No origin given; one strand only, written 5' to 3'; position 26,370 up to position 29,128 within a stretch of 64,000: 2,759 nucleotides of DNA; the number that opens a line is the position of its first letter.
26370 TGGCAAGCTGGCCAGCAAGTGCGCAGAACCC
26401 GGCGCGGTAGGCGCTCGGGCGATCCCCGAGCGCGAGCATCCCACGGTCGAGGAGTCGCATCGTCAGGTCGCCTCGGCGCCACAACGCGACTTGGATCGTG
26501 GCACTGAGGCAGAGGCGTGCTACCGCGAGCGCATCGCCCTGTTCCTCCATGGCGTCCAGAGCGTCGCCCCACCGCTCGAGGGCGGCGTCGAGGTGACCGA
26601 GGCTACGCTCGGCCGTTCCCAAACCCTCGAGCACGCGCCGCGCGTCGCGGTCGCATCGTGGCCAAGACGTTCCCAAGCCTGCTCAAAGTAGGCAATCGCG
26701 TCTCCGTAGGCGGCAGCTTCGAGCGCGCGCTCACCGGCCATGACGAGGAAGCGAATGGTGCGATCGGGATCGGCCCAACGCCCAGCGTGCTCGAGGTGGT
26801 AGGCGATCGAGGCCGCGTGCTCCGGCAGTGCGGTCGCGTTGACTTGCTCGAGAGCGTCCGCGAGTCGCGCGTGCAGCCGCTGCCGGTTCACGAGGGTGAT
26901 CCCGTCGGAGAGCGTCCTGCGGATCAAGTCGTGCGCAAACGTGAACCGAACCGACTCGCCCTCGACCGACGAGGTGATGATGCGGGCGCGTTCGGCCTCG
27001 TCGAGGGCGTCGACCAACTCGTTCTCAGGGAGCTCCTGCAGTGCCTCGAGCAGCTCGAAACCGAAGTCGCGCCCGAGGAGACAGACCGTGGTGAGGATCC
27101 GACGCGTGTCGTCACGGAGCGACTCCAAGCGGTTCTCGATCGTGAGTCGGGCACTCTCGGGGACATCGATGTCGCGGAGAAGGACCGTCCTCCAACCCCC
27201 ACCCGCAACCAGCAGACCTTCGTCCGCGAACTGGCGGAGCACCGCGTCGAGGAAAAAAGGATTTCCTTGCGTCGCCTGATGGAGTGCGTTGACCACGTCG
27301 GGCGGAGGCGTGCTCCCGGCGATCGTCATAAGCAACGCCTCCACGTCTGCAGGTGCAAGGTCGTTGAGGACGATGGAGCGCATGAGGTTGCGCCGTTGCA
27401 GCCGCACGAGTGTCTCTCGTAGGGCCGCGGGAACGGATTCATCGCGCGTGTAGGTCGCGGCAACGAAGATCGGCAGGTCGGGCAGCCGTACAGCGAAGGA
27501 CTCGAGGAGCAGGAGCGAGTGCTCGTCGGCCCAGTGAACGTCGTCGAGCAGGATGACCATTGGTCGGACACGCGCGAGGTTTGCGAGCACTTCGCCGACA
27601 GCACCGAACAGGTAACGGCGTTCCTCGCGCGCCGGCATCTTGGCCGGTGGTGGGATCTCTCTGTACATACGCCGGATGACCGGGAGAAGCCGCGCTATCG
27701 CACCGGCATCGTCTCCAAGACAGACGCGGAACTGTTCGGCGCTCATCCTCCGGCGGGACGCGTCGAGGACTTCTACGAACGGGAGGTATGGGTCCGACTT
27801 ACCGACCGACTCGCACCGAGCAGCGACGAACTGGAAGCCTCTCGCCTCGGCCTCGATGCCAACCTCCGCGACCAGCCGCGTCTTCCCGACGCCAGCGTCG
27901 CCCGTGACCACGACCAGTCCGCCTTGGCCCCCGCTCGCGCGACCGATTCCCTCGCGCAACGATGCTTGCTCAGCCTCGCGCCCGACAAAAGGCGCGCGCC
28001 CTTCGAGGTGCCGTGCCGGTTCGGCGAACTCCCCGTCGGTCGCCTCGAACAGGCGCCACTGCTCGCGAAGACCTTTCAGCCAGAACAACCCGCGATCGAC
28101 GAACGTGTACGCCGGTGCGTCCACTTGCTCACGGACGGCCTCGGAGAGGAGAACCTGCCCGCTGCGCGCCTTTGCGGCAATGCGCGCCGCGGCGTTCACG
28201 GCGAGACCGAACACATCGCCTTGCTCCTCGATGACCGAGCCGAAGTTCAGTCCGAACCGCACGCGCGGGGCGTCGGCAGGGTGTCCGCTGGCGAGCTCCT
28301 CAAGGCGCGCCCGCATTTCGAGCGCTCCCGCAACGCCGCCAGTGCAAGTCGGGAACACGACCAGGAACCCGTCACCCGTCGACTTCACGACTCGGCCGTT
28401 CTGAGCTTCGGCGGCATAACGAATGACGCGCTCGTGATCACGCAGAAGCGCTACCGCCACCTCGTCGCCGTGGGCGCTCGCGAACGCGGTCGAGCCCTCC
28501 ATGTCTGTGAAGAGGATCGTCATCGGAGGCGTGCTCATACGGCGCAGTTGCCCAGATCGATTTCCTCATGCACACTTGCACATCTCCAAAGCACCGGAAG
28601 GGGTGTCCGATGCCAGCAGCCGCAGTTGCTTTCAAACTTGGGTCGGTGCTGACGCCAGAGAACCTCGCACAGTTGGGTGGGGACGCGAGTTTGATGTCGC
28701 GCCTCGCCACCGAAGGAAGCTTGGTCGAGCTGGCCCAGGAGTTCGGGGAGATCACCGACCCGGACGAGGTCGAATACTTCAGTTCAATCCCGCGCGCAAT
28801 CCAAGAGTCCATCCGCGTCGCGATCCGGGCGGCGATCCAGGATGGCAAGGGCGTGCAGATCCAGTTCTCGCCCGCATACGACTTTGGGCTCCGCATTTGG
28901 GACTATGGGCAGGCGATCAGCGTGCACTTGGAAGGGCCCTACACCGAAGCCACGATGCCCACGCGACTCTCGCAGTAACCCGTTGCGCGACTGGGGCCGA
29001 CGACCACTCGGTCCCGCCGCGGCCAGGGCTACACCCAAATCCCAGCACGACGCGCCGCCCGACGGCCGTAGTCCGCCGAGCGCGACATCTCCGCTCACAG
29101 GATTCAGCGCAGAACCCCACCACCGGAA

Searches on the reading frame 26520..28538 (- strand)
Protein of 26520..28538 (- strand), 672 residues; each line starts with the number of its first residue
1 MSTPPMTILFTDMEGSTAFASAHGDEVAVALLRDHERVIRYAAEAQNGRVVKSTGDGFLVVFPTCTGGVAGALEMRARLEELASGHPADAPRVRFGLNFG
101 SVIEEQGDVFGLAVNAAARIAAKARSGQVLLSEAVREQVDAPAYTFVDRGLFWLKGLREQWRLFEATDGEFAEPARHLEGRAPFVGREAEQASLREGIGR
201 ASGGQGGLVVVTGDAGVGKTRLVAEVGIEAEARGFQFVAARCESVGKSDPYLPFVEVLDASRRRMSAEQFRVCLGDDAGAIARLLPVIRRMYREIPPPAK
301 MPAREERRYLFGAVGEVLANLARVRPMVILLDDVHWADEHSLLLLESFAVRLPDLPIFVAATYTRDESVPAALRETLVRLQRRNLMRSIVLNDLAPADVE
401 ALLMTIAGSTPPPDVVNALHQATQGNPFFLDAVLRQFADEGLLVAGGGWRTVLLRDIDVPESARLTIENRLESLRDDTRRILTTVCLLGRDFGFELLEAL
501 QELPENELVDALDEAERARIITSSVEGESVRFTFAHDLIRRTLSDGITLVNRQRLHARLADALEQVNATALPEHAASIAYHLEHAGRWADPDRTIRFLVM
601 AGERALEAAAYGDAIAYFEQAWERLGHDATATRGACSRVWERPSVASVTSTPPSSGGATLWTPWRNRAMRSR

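Call 10: search_protein_families(library=pfam, proteins=[window:26520-28538:-], max_evalue=0.01)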
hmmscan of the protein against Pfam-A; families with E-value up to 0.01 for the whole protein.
window:26520-28538:- (672 aa): 4 families
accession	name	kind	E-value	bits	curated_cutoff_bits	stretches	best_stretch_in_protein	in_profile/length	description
PF13191.12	AAA_16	-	5e-27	95.9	32.6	1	183-358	1-165/167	AAA ATPase domain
PF00211.25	Guanylate_cyc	-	3.2e-14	53.4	21.9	1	4-158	7-173/183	Adenylate and Guanylate cyclase catalytic domain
PF13401.12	AAA_22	-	3.9e-06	27.7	27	1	205-348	4-107/130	AAA domain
PF13604.12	AAA_30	-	0.0062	16.7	27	0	204-285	16-77/191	AAA domain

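Call 68: search_protein_families(library=padloc, proteins=[window:26520-28538:-], max_evalue=0.001)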
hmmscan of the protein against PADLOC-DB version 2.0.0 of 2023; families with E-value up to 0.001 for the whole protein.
window:26520-28538:- (672 aa): 1 family
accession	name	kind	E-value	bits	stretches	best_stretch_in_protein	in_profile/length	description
PDLC02367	PycC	-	2.7e-06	25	1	7-82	45-123/226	-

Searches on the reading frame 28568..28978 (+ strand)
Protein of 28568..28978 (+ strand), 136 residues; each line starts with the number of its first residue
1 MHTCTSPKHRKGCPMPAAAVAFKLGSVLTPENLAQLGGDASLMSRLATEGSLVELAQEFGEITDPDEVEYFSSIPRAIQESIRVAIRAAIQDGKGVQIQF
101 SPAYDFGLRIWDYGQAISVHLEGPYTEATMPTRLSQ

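Call 10: search_protein_families(library=pfam, proteins=[window:28568-28978:+], max_evalue=0.01)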
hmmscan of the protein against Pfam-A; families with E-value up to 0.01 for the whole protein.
window:28568-28978:+ (136 aa): 0 families

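Call 68: search_protein_families(library=padloc, proteins=[window:28568-28978:+], max_evalue=0.001)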
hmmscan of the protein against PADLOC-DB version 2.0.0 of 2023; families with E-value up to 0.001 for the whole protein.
window:28568-28978:+ (136 aa): 0 families

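Call 76: find_homologous_proteins(query=window:28568-28975:+, max_evalue=0.001)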
Query window:28568-28975:+ (136 aa): 8 proteins with E <= 0.001 among 23 candidates.
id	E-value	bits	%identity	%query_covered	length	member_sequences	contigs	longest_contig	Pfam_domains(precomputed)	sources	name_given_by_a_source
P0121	1.3e-71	257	100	90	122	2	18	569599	-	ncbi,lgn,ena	-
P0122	1.0e-50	189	74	89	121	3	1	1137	-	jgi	jgi:hypothetical protein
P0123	1.5e-46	176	69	89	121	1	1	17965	-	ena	-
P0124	1.9e-42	162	66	88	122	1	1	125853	-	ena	-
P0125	2.2e-42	162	68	89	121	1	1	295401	-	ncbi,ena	-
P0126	9.1e-41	157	63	96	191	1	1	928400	-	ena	-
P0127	8.0e-40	154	59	88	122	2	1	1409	-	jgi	jgi:hypothetical protein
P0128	5.6e-22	96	77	42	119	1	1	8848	-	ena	-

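Call 77: find_encoding_contigs(protein=P0125, flank=10000, max_places=2)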
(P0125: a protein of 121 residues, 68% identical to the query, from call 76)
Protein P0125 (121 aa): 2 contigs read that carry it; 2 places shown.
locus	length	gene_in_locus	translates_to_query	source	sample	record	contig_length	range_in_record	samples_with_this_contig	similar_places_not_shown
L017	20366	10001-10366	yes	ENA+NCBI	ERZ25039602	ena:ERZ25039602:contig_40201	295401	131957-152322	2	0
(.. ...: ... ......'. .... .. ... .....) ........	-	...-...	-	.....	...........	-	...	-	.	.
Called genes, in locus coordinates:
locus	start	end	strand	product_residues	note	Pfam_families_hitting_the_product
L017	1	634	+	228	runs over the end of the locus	PF01751:Toprim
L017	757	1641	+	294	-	PF01131:Topoisom_bac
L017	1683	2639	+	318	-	PF13368:Toprim_C_rpt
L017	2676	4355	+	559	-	PF05977:MFS_3, PF07690:MFS_1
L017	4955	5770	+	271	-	PF13177:DNA_pol3_delta2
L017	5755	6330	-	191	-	PF03551:PadR (weak)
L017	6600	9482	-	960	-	PF13191:AAA_16, PF13424:TPR_12 (faint), PF07719:TPR_2 (faint), PF00515:TPR_1 (faint)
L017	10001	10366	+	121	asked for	-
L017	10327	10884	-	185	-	-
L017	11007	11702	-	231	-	PF00027:cNMP_binding, PF13545:HTH_Crp_2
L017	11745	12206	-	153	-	-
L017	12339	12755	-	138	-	PF13336:AcetylCoA_hyd_C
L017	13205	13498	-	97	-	-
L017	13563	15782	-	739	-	PF00069:Pkinase (weak)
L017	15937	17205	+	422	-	PF07992:Pyr_redox_2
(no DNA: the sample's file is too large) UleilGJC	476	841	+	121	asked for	-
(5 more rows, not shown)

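Call 78: find_encoding_contigs(protein=P0124, flank=10000, max_places=2)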
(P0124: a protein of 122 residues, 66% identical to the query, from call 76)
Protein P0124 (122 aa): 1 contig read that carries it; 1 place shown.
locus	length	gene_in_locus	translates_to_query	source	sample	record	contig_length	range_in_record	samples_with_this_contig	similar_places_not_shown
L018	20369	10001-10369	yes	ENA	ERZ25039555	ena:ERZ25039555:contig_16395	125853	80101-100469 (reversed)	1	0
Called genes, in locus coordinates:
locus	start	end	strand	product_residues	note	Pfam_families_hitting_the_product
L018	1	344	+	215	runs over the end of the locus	PF01384:PHO4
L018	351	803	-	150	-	-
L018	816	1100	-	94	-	-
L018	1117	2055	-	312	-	PF01972:SDH_protease (weak), PF25145:NfeD1b_N, PF01343:Peptidase_S49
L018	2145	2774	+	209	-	-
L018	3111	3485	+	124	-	PF00348:polyprenyl_synt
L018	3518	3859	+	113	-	PF00370:FGGY_N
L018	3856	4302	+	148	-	PF00370:FGGY_N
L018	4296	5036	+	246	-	PF02782:FGGY_C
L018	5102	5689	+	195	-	PF10099:RskA_C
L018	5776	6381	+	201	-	PF02469:Fasciclin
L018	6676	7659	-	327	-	PF13424:TPR_12 (faint), PF00515:TPR_1 (faint), PF07719:TPR_2 (faint)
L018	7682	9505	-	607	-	PF13191:AAA_16, PF13401:AAA_22 (weak)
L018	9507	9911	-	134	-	PF00211:Guanylate_cyc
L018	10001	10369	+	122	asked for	-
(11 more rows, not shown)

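Call 79: find_encoding_contigs(protein=P0126, flank=10000, max_places=2)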
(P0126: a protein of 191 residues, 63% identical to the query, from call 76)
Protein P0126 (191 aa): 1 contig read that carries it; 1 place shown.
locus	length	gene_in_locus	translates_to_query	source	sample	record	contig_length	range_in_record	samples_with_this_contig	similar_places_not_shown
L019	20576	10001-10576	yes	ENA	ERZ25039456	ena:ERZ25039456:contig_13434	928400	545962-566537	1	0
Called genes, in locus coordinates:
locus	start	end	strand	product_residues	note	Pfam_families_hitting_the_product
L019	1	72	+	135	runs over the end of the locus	PF03795:YCII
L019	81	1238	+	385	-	PF04542:Sigma70_r2, PF08281:Sigma70_r4_2 (weak), PF20239:DUF6596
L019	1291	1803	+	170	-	PF00300:His_Phos_1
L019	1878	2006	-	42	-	-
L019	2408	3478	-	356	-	PF10851:DUF2652, PF10604:Polyketide_cyc2 (weak)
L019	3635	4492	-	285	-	PF00211:Guanylate_cyc (weak)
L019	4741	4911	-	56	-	-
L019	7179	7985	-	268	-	-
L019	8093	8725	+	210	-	-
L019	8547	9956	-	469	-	PF00211:Guanylate_cyc, PF13191:AAA_16, PF13401:AAA_22 (faint)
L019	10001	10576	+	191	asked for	-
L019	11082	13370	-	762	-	PF00005:ABC_tran, PF02463:SMC_N (faint), PF13304:AAA_21 (weak), PF00005:ABC_tran, PF08352:oligo_HPY, PF03840:SecG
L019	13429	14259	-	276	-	PF00528:BPD_transp_1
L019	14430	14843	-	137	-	PF00528:BPD_transp_1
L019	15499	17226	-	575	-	PF00496:SBP_bac_5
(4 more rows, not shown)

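Call 85: find_encoding_contigs(protein=P0121, flank=7000, max_places=10)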
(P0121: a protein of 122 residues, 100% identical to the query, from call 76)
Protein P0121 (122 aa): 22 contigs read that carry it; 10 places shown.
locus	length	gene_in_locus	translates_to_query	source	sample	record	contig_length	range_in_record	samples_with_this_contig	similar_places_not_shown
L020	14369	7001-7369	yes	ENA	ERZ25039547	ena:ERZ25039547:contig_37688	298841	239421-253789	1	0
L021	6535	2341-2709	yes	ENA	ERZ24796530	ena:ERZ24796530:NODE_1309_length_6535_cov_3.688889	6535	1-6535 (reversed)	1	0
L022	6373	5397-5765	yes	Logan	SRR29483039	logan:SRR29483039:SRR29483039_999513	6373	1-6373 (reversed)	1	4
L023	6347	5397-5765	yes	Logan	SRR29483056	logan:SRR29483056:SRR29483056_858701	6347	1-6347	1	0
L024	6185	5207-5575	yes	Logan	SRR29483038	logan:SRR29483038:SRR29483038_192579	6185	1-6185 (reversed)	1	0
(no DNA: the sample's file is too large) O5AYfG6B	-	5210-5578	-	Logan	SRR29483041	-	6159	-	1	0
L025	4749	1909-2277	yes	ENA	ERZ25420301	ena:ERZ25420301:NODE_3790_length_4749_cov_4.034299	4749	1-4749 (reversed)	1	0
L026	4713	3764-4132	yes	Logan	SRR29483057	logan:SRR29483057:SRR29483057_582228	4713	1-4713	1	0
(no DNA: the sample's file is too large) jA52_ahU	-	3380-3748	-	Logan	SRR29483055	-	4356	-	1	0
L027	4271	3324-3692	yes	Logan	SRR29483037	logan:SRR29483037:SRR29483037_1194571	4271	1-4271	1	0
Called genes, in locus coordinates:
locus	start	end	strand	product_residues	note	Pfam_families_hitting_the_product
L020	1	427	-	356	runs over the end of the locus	PF10851:DUF2652, PF10604:Polyketide_cyc2 (weak)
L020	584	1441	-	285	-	PF00211:Guanylate_cyc (weak)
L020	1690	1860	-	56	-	-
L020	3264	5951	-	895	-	PF13424:TPR_12 (faint), PF07719:TPR_2 (faint)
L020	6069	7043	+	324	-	-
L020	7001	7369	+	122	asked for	-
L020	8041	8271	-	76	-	PF03840:SecG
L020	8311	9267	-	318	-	PF00005:ABC_tran, PF13304:AAA_21 (faint), PF08352:oligo_HPY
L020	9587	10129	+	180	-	-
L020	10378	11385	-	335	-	PF12911:OppC_N, PF00528:BPD_transp_1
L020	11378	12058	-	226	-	PF00528:BPD_transp_1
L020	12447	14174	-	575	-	PF00496:SBP_bac_5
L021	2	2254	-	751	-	?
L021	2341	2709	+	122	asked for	-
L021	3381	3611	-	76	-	PF03840:SecG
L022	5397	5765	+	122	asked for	-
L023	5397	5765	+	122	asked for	-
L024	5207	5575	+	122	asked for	-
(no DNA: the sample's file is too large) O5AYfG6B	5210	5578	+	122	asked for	-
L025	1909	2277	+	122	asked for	-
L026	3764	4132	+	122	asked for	-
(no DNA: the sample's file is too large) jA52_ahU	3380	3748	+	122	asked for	-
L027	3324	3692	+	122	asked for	-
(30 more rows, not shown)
